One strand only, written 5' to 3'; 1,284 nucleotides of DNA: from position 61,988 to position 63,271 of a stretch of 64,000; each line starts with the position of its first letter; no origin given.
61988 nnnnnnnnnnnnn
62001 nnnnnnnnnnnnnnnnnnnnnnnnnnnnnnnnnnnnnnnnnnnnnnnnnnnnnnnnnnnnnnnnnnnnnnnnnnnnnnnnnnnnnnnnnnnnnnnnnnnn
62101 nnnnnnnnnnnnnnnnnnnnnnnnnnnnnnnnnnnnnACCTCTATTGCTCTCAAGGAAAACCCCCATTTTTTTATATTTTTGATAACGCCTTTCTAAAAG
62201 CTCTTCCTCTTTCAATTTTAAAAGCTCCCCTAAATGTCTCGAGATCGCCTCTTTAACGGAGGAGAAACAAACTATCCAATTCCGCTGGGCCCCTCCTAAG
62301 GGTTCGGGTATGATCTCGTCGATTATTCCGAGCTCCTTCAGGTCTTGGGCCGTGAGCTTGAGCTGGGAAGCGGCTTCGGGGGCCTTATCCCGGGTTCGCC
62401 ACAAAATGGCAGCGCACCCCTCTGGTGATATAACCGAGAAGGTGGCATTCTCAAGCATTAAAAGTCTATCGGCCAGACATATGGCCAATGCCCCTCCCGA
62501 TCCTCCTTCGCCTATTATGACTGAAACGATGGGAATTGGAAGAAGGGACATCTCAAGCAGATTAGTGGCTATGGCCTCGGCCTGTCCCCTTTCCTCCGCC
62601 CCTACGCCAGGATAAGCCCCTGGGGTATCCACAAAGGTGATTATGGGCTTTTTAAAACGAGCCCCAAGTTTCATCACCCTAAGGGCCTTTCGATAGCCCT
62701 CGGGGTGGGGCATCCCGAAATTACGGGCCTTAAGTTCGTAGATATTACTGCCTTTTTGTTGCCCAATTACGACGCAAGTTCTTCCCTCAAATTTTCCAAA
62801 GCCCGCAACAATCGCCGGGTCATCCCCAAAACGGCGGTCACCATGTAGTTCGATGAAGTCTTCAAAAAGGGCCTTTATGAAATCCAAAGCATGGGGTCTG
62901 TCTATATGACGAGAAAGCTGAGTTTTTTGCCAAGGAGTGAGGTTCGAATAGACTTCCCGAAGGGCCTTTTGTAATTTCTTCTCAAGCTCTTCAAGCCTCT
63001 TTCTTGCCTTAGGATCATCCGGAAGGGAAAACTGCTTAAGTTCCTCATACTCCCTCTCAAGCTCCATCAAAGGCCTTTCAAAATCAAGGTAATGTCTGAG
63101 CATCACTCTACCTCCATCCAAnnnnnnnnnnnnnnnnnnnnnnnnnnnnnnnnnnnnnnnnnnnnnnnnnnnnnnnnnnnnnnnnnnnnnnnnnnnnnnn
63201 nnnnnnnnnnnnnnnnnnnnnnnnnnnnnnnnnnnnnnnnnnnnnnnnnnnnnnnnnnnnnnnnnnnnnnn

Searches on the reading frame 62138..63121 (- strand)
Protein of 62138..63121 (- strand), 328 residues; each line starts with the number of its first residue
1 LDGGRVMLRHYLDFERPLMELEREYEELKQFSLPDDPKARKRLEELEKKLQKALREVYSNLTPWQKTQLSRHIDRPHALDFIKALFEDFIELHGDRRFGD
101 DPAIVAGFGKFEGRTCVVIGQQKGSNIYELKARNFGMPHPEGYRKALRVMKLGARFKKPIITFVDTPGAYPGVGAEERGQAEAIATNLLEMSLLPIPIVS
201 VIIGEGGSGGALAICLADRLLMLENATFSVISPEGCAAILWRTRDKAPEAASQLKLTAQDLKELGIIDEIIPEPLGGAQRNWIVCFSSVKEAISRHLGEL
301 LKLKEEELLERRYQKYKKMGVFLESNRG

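Call 60: search_protein_families(library=pfam, proteins=[window:62138-63121:-], max_evalue=0.000001)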
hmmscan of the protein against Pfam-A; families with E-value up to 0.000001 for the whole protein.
window:62138-63121:- (328 aa): 2 families
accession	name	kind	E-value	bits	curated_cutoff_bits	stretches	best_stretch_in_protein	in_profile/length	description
PF03255.19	ACCA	-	4e-140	466.8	23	1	11-320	1-310/310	Acetyl co-enzyme A carboxylase carboxyltransferase-like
PF01039.27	Carboxyl_trans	-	1.5e-19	70.5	22.3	1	103-254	283-429/493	Carboxyl transferase domain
